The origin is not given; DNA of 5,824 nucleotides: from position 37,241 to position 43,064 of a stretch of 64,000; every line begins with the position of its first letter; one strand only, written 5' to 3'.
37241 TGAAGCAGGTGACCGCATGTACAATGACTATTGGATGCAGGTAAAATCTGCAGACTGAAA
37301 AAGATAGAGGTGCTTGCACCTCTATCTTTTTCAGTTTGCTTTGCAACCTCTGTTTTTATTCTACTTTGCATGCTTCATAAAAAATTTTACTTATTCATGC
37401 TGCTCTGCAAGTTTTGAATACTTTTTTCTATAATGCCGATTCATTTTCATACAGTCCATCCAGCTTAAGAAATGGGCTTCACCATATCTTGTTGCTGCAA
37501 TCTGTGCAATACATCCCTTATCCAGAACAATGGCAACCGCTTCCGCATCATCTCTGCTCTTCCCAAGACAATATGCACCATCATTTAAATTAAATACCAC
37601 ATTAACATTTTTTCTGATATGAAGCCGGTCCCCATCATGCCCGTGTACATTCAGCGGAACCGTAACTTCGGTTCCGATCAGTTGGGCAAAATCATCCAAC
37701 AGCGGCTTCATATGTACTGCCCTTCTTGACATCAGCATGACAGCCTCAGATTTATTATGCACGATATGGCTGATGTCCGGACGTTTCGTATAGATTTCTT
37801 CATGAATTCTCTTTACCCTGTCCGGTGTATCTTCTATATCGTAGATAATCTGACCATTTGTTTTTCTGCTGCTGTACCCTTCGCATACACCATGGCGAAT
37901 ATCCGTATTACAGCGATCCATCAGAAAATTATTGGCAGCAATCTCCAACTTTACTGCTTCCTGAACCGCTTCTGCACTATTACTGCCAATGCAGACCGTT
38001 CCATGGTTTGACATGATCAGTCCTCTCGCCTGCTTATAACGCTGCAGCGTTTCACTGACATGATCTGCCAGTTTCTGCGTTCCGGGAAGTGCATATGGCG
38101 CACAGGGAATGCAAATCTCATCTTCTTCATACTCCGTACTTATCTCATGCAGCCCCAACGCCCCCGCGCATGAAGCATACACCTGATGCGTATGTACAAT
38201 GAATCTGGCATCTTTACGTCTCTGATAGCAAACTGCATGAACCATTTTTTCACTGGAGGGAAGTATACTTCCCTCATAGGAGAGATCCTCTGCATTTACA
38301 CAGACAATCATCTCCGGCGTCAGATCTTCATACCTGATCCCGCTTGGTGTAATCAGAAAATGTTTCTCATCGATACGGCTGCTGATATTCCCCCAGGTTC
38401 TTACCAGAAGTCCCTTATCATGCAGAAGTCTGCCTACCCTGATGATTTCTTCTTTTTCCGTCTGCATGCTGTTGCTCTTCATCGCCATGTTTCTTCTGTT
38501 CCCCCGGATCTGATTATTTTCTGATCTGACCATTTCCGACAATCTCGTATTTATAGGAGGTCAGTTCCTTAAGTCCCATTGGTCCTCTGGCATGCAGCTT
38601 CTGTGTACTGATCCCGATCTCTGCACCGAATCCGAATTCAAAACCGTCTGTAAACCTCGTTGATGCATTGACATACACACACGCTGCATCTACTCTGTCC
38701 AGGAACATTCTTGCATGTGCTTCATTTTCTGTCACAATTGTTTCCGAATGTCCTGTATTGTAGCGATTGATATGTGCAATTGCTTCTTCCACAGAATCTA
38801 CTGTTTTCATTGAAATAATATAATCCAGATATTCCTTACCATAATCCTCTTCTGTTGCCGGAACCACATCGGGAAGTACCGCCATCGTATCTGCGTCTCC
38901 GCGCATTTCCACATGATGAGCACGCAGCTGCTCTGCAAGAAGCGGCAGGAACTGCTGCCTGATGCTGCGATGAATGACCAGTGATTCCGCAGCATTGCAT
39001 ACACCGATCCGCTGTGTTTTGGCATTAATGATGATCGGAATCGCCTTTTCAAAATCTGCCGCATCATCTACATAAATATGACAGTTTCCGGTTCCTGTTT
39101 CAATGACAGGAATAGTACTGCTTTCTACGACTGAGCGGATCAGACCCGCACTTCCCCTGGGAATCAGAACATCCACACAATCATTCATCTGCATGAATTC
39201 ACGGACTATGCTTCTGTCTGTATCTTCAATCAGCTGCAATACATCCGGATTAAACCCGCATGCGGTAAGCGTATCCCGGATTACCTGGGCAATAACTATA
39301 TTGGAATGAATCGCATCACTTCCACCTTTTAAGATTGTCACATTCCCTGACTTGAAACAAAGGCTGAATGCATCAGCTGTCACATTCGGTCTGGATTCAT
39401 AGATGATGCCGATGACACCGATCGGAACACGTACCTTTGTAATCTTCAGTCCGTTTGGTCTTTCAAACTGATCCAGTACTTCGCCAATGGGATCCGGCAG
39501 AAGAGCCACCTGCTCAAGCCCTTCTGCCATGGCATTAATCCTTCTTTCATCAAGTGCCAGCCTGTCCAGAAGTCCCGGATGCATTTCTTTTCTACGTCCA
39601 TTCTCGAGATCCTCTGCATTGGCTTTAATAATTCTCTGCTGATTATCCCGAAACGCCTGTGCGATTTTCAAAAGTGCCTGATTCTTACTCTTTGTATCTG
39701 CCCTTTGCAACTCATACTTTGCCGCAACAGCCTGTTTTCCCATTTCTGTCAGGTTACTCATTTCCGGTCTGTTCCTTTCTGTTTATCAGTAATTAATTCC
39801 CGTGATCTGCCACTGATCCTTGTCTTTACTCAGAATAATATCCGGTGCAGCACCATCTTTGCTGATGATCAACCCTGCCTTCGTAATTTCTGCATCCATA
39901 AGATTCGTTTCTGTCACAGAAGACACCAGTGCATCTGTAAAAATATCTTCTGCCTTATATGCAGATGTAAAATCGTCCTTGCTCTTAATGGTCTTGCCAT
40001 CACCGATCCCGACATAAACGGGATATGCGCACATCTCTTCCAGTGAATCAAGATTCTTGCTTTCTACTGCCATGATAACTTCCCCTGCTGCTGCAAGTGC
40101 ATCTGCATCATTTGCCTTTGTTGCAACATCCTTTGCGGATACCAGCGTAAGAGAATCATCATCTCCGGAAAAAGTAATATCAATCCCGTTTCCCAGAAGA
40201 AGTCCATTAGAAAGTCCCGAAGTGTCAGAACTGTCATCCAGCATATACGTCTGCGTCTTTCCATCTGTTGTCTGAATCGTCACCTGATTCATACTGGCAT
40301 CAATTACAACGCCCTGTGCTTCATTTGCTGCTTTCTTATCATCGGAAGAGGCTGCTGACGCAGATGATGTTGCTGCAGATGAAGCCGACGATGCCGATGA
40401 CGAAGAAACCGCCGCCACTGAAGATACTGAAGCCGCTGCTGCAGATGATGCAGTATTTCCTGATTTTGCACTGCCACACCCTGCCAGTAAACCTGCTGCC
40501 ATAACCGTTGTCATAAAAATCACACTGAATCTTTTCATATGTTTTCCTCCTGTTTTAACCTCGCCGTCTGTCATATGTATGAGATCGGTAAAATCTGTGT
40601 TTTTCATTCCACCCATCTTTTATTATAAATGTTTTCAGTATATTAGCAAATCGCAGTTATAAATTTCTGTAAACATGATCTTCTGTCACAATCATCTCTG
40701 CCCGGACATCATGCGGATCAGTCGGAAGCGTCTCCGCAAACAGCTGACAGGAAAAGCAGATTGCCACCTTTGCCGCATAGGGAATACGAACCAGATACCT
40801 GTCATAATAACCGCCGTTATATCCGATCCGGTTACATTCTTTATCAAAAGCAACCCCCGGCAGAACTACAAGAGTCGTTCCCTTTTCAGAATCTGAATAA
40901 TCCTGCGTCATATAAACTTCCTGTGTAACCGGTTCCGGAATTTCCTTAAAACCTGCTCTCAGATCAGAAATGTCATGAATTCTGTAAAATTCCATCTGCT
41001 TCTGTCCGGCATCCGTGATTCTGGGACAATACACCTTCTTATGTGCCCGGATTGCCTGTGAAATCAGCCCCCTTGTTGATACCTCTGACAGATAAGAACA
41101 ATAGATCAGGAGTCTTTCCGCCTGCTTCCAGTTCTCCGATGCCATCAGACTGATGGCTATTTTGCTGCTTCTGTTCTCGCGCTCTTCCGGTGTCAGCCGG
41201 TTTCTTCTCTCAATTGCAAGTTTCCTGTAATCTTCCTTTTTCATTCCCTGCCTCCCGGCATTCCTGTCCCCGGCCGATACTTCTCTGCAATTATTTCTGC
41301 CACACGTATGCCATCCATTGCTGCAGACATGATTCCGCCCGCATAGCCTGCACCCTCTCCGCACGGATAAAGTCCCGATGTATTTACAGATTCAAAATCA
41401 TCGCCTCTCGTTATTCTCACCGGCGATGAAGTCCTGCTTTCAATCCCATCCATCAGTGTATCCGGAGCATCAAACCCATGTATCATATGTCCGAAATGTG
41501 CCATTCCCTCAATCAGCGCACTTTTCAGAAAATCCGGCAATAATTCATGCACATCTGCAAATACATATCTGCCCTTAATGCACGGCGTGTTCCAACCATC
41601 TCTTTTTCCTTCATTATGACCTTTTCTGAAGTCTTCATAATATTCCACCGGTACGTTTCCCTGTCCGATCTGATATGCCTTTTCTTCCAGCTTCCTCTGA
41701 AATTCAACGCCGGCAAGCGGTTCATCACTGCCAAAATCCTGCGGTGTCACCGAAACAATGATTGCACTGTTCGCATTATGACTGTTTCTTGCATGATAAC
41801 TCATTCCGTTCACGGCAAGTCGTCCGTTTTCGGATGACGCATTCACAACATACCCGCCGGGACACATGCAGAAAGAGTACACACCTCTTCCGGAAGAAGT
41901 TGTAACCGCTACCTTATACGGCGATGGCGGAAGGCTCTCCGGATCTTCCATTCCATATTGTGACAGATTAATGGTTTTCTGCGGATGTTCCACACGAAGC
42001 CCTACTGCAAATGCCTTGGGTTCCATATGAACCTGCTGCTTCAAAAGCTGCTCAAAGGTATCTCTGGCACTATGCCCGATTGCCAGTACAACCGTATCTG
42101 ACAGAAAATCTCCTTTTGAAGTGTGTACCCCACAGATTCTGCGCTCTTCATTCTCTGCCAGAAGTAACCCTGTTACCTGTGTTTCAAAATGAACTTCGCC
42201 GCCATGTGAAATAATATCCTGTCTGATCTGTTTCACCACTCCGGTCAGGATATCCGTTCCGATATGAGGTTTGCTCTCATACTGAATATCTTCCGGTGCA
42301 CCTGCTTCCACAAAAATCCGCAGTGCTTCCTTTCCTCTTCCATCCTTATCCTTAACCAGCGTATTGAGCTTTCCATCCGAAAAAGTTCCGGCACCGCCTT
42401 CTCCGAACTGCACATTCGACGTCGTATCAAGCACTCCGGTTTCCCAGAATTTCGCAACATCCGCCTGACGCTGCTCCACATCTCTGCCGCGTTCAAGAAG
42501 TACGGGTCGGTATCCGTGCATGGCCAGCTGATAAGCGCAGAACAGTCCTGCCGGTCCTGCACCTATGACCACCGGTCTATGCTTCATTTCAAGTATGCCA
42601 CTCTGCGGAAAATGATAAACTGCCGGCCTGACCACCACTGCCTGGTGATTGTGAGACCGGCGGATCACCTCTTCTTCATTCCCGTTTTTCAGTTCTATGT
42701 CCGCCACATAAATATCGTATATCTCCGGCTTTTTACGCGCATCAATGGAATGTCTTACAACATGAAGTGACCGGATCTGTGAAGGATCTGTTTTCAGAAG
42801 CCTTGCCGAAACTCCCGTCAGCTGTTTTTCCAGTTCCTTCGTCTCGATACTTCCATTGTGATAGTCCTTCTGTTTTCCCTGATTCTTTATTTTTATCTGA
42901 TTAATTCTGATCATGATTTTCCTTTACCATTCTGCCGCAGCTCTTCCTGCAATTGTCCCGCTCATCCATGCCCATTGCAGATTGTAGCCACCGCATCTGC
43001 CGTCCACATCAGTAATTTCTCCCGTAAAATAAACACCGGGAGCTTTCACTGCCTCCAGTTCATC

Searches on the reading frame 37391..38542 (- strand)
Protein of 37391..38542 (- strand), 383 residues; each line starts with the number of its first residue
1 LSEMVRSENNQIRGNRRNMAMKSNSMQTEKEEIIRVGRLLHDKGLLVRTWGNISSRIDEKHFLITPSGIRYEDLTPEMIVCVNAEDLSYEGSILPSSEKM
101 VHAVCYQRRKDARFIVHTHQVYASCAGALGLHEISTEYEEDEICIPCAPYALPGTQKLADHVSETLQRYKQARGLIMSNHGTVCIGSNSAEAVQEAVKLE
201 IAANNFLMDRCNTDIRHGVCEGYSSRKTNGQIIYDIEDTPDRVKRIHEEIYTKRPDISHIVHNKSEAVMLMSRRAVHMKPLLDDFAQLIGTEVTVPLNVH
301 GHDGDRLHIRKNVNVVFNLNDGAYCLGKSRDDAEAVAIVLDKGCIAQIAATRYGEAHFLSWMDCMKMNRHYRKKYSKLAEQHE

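Call 66: search_protein_families(library=pfam, proteins=[window:37391-38542:-], max_evalue=0.000001)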
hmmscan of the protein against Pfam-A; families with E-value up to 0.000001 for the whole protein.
window:37391-38542:- (383 aa): 1 family
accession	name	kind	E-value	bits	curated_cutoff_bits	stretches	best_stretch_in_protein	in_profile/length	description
PF00596.27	Aldolase_II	-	1.2e-53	182.1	22.2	2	31-204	1-180/183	Class II Aldolase and Adducin N-terminal domain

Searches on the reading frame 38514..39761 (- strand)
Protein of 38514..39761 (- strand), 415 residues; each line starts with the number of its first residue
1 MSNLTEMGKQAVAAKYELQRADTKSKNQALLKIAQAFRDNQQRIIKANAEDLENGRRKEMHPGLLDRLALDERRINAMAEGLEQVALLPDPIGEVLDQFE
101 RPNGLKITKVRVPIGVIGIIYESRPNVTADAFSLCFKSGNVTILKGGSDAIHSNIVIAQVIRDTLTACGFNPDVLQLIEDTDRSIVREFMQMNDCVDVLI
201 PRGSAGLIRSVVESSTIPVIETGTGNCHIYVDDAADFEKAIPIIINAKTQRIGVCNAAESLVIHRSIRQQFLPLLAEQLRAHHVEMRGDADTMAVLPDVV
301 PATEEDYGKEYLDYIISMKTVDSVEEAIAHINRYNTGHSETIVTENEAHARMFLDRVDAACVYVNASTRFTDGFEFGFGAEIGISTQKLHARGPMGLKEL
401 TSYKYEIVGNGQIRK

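Call 67: search_protein_families(library=pfam, proteins=[window:38514-39761:-], max_evalue=0.000001)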
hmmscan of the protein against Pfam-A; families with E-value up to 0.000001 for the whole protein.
window:38514-39761:- (415 aa): 1 family
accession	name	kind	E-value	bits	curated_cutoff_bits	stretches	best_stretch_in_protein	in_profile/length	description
PF00171.27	Aldedh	-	2.6e-28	99.2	23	2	7-291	34-305/461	Aldehyde dehydrogenase family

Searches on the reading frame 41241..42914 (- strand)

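Call 67: search_protein_families(library=pfam, proteins=[window:41241-42914:-], max_evalue=0.000001)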
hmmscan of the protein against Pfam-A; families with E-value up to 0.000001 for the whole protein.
window:41241-42914:- (557 aa): 5 families
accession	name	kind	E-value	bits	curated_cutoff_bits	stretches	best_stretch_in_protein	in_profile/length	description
PF21688.3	FAD-depend_C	-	6.4e-71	239.1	27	1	301-495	1-197/197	FAD-dependent protein, C-terminal domain-like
PF01266.30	DAO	-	1.4e-12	48.3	27.9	0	115-148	3-36/353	FAD dependent oxidoreductase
PF13450.12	NAD_binding_8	-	4.5e-07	30.5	21.9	0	116-145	1-30/68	NAD(P)-binding Rossmann-like domain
PF03486.20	HI0933_like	-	6.1e-07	29.6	50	0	115-146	4-35/244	HI0933-like protein Rossmann domain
PF07992.20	Pyr_redox_2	-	8.5e-07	29.1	26.1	0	115-286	4-114/291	Pyridine nucleotide-disulphide oxidoreductase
